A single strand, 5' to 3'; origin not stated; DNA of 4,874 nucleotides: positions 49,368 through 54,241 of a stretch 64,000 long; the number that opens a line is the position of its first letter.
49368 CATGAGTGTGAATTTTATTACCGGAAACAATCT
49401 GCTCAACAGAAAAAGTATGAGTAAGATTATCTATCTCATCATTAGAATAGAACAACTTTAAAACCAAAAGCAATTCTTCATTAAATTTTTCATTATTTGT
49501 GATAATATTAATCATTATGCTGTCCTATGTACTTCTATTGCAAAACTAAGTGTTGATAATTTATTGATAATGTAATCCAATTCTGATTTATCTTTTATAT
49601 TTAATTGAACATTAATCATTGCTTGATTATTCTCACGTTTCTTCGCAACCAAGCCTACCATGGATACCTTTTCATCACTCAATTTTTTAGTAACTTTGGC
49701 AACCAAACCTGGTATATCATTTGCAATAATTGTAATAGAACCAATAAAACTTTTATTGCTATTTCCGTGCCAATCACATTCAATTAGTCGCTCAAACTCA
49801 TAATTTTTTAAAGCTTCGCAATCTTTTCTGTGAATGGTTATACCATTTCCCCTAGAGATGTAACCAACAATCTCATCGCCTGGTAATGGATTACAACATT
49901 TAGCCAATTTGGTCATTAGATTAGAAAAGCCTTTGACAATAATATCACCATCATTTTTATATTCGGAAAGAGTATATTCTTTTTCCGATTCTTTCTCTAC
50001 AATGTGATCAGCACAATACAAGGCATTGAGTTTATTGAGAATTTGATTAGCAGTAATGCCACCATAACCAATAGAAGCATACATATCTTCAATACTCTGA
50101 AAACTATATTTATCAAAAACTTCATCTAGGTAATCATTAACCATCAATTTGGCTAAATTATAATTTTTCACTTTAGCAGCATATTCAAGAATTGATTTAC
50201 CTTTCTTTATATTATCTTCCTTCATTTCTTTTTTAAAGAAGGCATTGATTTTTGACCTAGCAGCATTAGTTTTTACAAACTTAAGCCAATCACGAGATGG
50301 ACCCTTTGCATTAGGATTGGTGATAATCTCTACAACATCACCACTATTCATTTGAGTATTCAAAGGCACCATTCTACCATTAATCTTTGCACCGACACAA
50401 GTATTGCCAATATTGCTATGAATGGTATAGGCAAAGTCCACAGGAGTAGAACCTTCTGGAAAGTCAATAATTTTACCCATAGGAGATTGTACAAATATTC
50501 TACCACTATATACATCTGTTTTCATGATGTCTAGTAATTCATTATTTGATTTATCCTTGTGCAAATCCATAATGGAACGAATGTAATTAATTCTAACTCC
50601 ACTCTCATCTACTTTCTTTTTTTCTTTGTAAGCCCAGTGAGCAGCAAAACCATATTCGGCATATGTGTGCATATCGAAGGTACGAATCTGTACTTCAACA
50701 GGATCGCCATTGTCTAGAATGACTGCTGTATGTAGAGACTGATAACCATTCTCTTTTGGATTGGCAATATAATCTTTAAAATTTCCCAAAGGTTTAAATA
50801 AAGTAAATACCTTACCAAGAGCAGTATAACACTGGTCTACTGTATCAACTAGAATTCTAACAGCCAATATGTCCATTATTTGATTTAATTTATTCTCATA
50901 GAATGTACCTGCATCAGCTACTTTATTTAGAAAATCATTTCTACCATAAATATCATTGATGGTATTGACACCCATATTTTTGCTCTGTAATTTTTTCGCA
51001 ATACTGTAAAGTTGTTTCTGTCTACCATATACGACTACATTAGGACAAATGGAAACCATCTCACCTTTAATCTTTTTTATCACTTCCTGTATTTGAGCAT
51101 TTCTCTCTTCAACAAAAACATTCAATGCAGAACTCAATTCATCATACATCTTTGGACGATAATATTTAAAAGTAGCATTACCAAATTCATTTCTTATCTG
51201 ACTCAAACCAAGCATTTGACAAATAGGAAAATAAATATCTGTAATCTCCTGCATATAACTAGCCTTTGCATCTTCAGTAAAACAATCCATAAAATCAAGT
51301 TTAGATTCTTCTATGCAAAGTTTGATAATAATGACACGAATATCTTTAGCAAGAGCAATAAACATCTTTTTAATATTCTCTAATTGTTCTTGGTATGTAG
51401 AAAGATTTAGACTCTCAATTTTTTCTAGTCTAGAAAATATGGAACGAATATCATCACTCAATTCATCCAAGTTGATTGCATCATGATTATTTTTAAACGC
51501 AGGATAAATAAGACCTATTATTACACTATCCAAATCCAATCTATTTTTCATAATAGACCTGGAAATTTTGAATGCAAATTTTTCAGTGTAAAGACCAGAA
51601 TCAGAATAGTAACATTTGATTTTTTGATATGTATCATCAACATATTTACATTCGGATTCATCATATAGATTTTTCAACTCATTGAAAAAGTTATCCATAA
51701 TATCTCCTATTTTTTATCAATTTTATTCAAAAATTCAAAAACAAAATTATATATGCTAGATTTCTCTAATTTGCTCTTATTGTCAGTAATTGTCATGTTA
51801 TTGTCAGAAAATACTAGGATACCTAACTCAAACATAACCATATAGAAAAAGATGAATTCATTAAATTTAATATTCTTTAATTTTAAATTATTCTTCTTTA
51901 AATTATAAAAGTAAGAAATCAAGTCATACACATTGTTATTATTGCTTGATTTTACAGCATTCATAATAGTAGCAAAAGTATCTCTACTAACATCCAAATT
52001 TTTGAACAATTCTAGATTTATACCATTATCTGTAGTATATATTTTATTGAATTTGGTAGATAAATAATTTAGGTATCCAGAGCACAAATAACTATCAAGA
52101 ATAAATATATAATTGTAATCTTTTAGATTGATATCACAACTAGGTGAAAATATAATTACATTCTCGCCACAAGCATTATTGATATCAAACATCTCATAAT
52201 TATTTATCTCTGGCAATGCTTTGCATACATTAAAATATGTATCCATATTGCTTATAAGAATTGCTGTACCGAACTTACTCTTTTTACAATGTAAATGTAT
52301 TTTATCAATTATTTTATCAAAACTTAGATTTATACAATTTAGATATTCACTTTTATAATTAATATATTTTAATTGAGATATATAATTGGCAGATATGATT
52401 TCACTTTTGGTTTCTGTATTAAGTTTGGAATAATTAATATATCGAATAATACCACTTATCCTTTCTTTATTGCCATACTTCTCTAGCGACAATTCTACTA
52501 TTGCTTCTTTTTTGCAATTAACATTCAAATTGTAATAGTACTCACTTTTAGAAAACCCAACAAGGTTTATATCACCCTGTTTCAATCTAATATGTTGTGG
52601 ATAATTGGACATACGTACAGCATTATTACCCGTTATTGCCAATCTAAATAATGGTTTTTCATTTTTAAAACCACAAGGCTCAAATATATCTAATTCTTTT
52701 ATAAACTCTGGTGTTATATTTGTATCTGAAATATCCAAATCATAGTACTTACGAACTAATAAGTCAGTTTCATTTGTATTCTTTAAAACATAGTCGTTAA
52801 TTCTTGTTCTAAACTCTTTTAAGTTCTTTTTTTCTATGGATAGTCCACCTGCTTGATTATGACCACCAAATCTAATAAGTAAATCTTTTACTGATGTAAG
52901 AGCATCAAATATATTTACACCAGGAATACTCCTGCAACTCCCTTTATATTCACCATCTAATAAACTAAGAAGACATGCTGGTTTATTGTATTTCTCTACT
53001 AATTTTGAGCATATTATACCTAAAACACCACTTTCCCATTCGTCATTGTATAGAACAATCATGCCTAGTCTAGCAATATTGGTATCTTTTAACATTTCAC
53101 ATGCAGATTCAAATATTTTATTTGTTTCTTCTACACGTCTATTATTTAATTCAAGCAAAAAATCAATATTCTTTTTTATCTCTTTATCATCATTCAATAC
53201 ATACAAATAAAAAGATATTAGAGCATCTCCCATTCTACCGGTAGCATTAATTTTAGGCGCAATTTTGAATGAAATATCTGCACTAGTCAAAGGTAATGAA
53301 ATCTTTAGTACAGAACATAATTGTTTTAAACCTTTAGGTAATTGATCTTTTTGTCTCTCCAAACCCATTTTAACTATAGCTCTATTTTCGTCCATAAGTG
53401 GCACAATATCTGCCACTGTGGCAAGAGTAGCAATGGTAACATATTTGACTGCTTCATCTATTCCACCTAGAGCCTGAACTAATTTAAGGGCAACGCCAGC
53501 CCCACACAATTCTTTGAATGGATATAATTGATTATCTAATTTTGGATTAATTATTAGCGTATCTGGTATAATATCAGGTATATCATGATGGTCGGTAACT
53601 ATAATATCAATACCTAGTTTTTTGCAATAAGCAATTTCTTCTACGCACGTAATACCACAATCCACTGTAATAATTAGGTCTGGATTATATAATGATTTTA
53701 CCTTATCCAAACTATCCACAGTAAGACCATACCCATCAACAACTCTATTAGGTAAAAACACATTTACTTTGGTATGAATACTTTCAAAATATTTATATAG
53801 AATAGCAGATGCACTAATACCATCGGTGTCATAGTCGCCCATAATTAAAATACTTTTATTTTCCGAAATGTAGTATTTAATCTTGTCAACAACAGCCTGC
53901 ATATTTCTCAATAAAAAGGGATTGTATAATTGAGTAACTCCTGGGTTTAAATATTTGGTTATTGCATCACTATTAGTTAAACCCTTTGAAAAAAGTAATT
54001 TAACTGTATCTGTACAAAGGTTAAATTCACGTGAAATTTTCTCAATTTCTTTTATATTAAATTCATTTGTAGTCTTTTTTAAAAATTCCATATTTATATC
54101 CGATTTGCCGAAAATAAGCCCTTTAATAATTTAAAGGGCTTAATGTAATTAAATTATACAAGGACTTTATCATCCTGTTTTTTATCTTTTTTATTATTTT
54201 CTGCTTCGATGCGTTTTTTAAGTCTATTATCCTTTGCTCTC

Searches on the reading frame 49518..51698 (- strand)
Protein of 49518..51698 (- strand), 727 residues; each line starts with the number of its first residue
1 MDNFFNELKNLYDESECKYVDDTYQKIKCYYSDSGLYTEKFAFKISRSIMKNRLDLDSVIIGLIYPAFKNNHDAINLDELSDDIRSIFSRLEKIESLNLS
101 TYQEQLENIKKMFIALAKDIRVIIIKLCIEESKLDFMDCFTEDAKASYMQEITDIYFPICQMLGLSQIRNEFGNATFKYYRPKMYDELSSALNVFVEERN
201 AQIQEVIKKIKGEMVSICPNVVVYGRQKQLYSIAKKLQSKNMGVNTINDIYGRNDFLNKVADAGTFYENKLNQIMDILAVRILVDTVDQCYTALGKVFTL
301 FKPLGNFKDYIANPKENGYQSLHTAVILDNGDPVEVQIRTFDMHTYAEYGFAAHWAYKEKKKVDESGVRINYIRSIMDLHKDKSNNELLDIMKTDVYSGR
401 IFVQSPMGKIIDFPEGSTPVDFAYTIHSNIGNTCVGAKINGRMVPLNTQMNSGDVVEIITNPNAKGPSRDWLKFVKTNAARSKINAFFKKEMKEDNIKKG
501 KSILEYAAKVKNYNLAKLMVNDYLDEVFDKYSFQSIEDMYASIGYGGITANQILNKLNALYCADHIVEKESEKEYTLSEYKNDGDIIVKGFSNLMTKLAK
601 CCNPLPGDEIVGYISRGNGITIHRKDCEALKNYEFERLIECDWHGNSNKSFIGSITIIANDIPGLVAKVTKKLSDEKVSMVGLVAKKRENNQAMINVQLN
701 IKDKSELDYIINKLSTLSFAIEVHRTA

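Call 12: search_protein_families(library=pfam, proteins=[window:49518-51698:-], max_evalue=0.001)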
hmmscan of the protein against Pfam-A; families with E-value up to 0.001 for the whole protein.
window:49518-51698:- (727 aa): 5 families
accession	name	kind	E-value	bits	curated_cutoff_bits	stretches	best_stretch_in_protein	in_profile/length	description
PF04607.23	RelA_SpoT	-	5.2e-37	127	27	1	225-361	1-112/113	Region found in RelA / SpoT proteins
PF02824.27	TGS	-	8.2e-22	77.4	22.2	1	401-460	1-60/60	TGS domain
PF13291.12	ACT_4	-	1e-11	45.7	27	1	648-725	2-80/80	ACT domain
PF19296.4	RelA_AH_RIS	-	2.2e-11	44.7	23.8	1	474-634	3-179/185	RelA/SpoT, AH and RIS domains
PF13328.12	HD_4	-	2.3e-11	44.1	27.2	1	42-165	24-155/156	HD domain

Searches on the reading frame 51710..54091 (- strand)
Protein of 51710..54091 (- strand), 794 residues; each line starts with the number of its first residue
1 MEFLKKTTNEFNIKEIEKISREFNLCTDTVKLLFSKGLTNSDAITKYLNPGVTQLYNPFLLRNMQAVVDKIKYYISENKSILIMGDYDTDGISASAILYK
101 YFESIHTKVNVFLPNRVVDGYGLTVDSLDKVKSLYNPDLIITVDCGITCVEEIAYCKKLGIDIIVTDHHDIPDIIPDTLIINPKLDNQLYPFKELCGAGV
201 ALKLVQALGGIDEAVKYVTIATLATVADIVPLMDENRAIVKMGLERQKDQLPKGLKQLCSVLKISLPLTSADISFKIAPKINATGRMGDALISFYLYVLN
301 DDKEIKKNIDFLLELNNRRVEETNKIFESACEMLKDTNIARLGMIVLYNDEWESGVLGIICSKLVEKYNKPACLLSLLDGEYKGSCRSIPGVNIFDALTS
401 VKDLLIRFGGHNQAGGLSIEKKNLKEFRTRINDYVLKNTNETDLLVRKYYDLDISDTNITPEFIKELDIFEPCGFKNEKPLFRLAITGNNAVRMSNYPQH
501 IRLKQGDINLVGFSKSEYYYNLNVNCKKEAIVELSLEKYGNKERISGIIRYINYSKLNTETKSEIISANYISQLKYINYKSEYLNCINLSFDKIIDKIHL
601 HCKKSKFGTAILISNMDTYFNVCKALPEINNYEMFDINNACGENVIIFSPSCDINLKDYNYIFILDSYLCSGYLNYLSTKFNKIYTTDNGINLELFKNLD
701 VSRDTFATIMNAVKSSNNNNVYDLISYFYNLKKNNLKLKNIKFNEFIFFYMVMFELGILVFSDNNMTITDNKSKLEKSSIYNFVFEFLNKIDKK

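Call 12: search_protein_families(library=pfam, proteins=[window:51710-54091:-], max_evalue=0.001)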
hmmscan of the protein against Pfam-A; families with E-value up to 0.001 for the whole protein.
window:51710-54091:- (794 aa): 3 families
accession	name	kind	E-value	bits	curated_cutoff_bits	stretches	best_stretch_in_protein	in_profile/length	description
PF01368.27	DHH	-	2.6e-25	89.6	28.1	1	81-211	2-109/125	DHH family, N-terminal domain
PF02272.25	DHHA1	-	2.1e-13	51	25.9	1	344-435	4-100/102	DHHA1 domain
PF17768.7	RecJ_OB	-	3.1e-11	43.7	27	1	450-549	1-105/107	RecJ OB domain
